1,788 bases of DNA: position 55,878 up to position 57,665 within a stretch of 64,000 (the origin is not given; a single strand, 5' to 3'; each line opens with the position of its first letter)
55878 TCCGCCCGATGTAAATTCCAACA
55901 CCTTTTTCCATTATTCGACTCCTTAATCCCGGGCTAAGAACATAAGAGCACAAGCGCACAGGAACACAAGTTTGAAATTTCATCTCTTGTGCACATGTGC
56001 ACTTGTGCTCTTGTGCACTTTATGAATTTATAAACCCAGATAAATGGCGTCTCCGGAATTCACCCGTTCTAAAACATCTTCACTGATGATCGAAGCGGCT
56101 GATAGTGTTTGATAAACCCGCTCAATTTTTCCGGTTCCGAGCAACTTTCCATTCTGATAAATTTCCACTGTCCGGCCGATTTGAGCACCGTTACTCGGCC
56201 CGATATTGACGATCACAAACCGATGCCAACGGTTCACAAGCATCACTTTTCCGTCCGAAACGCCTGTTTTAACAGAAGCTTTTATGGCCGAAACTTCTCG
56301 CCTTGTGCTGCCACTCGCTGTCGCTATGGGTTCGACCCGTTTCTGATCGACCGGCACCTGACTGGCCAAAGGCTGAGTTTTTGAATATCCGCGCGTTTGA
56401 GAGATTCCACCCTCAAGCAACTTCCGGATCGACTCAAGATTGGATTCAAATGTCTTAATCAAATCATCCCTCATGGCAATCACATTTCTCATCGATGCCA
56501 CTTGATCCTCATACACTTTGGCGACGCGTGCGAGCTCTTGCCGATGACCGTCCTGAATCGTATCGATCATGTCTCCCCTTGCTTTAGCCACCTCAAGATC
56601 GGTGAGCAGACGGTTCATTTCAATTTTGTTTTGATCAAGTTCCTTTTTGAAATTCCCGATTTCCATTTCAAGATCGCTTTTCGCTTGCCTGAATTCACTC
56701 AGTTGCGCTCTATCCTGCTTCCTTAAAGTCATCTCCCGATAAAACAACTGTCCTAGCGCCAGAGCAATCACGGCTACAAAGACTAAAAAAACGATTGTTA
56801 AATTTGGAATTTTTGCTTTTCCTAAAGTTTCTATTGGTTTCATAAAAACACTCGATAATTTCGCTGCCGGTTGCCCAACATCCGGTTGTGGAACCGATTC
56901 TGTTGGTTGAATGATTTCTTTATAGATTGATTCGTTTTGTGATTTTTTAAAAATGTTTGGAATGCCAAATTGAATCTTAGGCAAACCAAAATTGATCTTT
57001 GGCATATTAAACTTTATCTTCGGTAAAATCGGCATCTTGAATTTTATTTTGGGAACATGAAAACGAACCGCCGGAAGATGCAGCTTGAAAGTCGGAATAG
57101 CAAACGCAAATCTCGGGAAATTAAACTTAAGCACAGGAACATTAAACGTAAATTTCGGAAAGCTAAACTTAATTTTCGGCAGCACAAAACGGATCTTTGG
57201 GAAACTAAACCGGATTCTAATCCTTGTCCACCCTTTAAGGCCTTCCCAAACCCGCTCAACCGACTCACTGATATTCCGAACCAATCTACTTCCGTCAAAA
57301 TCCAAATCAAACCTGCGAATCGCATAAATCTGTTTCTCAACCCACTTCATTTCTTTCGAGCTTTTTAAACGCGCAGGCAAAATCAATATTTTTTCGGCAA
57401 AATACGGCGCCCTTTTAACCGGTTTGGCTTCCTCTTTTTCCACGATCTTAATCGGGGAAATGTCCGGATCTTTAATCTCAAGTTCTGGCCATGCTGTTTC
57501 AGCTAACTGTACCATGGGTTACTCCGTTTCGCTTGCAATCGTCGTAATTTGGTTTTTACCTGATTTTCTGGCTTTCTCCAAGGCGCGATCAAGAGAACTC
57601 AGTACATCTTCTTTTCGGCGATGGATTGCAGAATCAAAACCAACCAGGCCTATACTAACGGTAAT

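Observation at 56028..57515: Pilus-cluster protein with about 14 tandem P-K-(I/F)-K-F repeats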

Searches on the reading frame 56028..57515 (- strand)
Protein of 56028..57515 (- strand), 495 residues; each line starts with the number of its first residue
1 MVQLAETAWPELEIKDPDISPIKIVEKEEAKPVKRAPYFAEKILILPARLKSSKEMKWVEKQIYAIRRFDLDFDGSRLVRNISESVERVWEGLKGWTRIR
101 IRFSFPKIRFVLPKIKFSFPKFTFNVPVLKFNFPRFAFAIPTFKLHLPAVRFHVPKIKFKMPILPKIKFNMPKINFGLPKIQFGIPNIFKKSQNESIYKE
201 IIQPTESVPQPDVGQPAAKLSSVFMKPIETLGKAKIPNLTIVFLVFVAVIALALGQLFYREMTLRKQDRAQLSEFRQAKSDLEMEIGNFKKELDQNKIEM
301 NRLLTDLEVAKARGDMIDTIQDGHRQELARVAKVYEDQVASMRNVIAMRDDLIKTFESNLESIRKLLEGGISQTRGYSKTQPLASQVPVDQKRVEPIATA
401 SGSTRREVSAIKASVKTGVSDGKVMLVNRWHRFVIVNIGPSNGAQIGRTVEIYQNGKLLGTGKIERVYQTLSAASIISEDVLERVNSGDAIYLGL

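Call 3: search_protein_families(library=pfam, proteins=[window:56028-57515:-], max_evalue=0.01)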
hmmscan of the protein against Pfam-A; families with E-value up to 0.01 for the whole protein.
window:56028-57515:- (495 aa): 0 families

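Call 6: find_homologous_proteins(query=window:56028-57515:-, max_evalue=0.001)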
Query window:56028-57515:- (495 aa): 1 proteins with E <= 0.001 among 8000 candidates.
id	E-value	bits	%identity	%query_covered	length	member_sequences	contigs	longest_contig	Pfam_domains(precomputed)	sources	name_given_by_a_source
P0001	0.0e+0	1085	100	100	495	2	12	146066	PF28533.1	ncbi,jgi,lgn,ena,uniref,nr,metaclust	ncbi:MAG: hypothetical protein A3G33_02110 [Omnitrophica bacterium RIFCSPLOWO2_12_FULL_44_17]|uniref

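Call 8: search_protein_families(library=ncbifam, proteins=[window:56028-57515:-], max_evalue=10)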
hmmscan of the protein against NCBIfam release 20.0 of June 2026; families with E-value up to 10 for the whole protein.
window:56028-57515:- (495 aa): 4 families
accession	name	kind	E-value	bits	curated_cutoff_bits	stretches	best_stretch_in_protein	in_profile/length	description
TIGR01843.1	type_I_hlyD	subfamily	0.024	13.6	208.65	1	275-368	79-174/422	HlyD family type I secretion periplasmic adaptor subunit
NF007808.0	PRK10515.1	equivalog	0.059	13.8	99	1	282-333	12-62/90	hypothetical protein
NF001247.0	PRK00218.1-3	equivalog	0.062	12.5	334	1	321-378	122-180/207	high frequency lysogenization protein HflD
TIGR04561.1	membra_charge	hypoth_equivalog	0.14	12.4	30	1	226-295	3-73/82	TIGR04561 family membrane protein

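Call 9: search_solved_structures(query=window:56028-57515:-, max_evalue=10)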
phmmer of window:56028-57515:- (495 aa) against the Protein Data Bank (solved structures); distinct sequences matched with E-value up to 10: 3.
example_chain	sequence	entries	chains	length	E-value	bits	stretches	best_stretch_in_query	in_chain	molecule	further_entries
5d3e_A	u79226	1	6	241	0.7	12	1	314-411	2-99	14-3-3 protein gamma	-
6fel_A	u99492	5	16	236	1.3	11.1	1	314-411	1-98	14-3-3 protein gamma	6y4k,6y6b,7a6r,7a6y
5xg2_A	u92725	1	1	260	3.2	9.8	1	270-332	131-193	Chromosome partition protein Smc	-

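Call 14: find_encoding_contigs(protein=P0001, flank=10000, max_places=10)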
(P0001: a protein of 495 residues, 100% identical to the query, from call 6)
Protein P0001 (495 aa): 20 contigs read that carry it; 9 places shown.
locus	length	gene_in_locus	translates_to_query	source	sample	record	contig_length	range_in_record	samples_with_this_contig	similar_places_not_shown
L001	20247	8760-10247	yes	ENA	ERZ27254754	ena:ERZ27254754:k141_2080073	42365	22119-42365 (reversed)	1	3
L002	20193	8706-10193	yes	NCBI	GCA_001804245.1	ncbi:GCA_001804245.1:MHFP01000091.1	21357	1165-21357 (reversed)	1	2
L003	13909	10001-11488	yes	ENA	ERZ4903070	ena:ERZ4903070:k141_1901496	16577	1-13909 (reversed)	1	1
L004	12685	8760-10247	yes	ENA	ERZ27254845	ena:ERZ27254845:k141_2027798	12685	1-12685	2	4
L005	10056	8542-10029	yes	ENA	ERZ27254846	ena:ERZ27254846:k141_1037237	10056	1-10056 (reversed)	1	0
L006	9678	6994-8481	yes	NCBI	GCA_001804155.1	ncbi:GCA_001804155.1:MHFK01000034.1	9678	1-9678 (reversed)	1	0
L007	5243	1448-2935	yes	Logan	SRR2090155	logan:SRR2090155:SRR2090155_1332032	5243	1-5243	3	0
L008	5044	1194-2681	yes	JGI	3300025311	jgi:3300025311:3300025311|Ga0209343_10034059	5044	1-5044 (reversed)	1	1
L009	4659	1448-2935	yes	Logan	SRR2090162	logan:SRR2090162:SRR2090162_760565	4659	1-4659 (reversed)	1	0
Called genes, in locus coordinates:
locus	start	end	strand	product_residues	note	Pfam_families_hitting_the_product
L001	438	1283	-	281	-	PF00532:Peripla_BP_1, PF13407:Peripla_BP_4 (weak), PF13377:Peripla_BP_3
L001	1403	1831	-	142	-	-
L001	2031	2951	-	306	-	PF11249:DUF3047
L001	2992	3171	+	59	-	PF01361:Tautomerase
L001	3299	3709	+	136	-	PF01842:ACT, PF13291:ACT_4 (weak), PF13840:ACT_7 (faint), PF19571:ACT_8, PF22468:ACT_9 (faint), PF22629:ACT_AHAS_ss (weak), PF01842:ACT (weak), PF22629:ACT_AHAS_ss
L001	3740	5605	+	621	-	PF02446:Glyco_hydro_77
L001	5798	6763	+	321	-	PF01544:CorA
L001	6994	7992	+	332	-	PF04055:Radical_SAM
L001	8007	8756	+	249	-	PF00990:GGDEF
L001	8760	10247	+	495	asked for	PF28533:DUF8429 (weak)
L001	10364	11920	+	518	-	PF11104:PilM_2 (faint)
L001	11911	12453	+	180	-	-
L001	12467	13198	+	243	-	-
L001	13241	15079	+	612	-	PF03958:Secretin_N, PF00263:Secretin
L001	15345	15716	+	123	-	PF05635:23S_rRNA_IVP, PF22296:bAvd (weak)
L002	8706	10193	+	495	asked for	PF28533:DUF8429 (weak)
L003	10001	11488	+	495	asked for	PF28533:DUF8429 (weak)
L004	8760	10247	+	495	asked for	PF28533:DUF8429 (weak)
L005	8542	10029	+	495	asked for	PF28533:DUF8429 (weak)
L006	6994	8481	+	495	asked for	PF28533:DUF8429 (weak)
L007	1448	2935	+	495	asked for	PF28533:DUF8429 (weak)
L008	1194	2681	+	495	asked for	PF28533:DUF8429 (weak)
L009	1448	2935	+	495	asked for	PF28533:DUF8429 (weak)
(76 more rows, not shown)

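Call 22: search_protein_representatives(protein=window:56028-57515:-)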
Query: 495 residues. Proteins with E-value up to 0.001 (for the whole library): 660; up to 1e-10: 86; up to 1e-30: 16. The best 150 are listed.
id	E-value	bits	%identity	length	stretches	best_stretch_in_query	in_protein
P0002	1.5e-49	185.7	43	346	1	222-494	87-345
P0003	9.4e-47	176.4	43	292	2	242-372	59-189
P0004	5.3e-44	167.3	35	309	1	209-495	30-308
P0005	2.2e-42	162.0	38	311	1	224-493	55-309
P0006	6.3e-42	160.5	31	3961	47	102-183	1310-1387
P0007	8.2e-41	156.8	40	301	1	240-494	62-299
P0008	2.3e-39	152.0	36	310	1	212-495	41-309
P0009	8.7e-39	150.1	37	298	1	217-494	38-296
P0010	1.7e-38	149.2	35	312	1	213-493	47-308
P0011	1.9e-37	145.8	36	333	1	199-494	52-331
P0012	3.0e-36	141.8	35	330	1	225-494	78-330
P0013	8.8e-35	137.0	99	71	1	425-495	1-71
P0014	4.8e-34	134.5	46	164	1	316-495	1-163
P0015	1.4e-32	129.7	35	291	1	220-493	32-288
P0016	2.9e-32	128.6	35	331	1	224-494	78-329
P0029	9.4e-18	80.8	30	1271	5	105-196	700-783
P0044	3.8e-15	72.2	28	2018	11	106-217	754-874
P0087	1.0e-10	57.6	31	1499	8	104-175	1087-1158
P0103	3.6e-10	55.8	39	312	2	101-189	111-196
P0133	2.3e-09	53.2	32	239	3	101-192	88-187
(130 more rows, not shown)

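Call 23: predict_structure(protein=window:56028-57515:-)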
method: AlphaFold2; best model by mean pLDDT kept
length: 495 residues; sequences in the alignment: 1
mean_pLDDT: 40.8   pTM: 0.23
mean pLDDT of the five models: 40.8, 40.4, 39.2, 38.2, 37.2
residues with pLDDT >= 90: 0; 70-90: 34; 50-70: 92; < 50: 369
segments of 3 or more residues with pLDDT < 50: 1-238, 369-495
pLDDT, mean of each block of 10 residues (from residue 1): 34 33 31 28 28 43 32 30 34 28 23 27 33 35 30 30 32 30 28 30 28 36 39 46 67 61 56 64 75 79 74 57 63 68 62 65 53 31 29 26 24 22 26 34 34 42 44 40 41 31
secondary structure, 60 per line:
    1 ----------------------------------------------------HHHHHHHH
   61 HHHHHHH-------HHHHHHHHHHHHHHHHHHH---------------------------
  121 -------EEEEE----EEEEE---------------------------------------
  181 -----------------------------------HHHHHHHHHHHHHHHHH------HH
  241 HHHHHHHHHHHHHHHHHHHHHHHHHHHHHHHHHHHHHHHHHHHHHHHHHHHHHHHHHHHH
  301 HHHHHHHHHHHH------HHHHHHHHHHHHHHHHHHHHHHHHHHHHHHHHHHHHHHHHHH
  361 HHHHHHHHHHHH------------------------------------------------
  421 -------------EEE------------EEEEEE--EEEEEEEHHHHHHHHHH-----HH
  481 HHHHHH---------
elements in order: H53-67 H75-93 E128-132 E137-141 H216-232 H239-312 H319-372 E434-436 E449-454 E457-463 H464-473 H479-486

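Call 32: find_encoding_contigs(protein=P0003, flank=8000, max_places=2)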
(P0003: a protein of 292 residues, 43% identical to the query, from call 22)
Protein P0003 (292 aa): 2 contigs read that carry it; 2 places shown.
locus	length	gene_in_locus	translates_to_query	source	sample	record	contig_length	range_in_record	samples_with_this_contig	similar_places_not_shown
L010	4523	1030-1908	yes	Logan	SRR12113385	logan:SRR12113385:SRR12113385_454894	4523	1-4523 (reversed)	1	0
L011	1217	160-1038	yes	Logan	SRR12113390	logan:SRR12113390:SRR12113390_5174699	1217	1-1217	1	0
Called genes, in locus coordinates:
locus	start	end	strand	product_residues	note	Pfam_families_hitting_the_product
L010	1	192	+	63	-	?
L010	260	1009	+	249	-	PF00990:GGDEF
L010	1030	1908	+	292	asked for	-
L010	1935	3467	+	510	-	PF11104:PilM_2 (weak)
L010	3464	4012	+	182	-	-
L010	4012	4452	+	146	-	-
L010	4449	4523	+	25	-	?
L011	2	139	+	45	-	?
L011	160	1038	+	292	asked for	-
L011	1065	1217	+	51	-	?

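Call 48: list_cluster_members(proteins=[P0001])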
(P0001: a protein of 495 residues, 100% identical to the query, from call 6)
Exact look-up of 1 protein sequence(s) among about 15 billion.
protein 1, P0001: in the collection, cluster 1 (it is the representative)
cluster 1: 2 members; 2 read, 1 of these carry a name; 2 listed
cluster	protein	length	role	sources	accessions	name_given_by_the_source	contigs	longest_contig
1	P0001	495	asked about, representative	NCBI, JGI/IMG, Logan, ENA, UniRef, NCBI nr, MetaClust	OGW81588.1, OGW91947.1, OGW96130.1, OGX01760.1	MAG: hypothetical protein A3G33_02110 [Omnitrophica bacterium RIFCSPLOWO2_12_FULL_44_17] | Uncharacterized protein n=1 Tax=Candidatus Danuiimicrobium aquiferis TaxID=1801832 ... | MAG: hypothetical protein A3B72_04220 [Omnitrophica bacterium RIFCSPHIGHO2_02_FULL_45_28]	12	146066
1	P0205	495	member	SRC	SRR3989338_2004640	-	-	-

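Call 53: find_related_loci(query=A4, collection=genome_contigs, flank=8000)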
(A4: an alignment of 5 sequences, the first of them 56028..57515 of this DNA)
Query A4 (495 aa) in genome_contigs; peptide patterns used: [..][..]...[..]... (x = any residue, [..] = any of these).
13 stretches matched a pattern; 1 encode a relative of the query (tblastn E <= 1e-3); 1 distinct loci.
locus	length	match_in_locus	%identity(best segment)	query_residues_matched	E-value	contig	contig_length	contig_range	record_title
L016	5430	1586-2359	42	224-495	9e-52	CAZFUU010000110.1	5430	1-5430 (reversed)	MAG TPA_asm: uncultured bacterium isolate SRP263991_co7_896 genome assembly, contig: NODE_34494_length_5430_cov_4.381023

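Call 55: find_related_loci(query=A4, collection=metagenome_contigs, flank=8000)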
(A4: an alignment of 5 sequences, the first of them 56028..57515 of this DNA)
Query A4 (495 aa) in metagenome_contigs; peptide patterns used: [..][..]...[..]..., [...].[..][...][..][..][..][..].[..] (x = any residue, [..] = any of these).
49 stretches matched a pattern; 1 encode a relative of the query (tblastn E <= 1e-3); 1 distinct loci.
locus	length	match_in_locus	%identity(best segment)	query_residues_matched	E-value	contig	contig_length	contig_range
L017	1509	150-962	37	209-493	3e-57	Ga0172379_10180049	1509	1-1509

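Call 61: search_protein_families(library=pfam, proteins=[P0006, P0029, P0044, P0087, P0103, P0133], max_evalue=0.001)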
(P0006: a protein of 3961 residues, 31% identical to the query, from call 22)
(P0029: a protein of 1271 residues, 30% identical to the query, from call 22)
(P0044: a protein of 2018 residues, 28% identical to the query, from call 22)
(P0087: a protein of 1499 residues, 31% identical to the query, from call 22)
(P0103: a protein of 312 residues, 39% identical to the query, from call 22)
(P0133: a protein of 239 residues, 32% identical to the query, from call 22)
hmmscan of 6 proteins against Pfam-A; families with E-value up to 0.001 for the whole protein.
P0006 (3961 aa): 3 families
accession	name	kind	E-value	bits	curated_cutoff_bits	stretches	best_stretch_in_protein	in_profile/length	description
PF13349.12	DUF4097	-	1.4e-68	231.4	22.9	0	713-852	68-209/247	Toastrack DUF4097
PF24526.1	ABCA12_C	-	3.2e-35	120.5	34.8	0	3353-3366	37-50/51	ABCA12-like, C-terminal domain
PF00595.29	PDZ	-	7.3e-05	23.5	23.2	1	114-157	7-51/81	PDZ domain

P0029 (1271 aa): 1 family
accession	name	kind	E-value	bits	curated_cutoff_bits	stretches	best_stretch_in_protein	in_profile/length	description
PF13349.12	DUF4097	-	0.00012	22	22.9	0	468-571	71-167/247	Toastrack DUF4097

P0044 (2018 aa): 1 family
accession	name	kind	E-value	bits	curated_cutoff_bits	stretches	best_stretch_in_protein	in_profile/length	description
PF13349.12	DUF4097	-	4.2e-07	30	22.9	0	326-462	72-183/247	Toastrack DUF4097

P0087 (1499 aa): 0 families

P0103 (312 aa): 0 families

P0133 (239 aa): 0 families
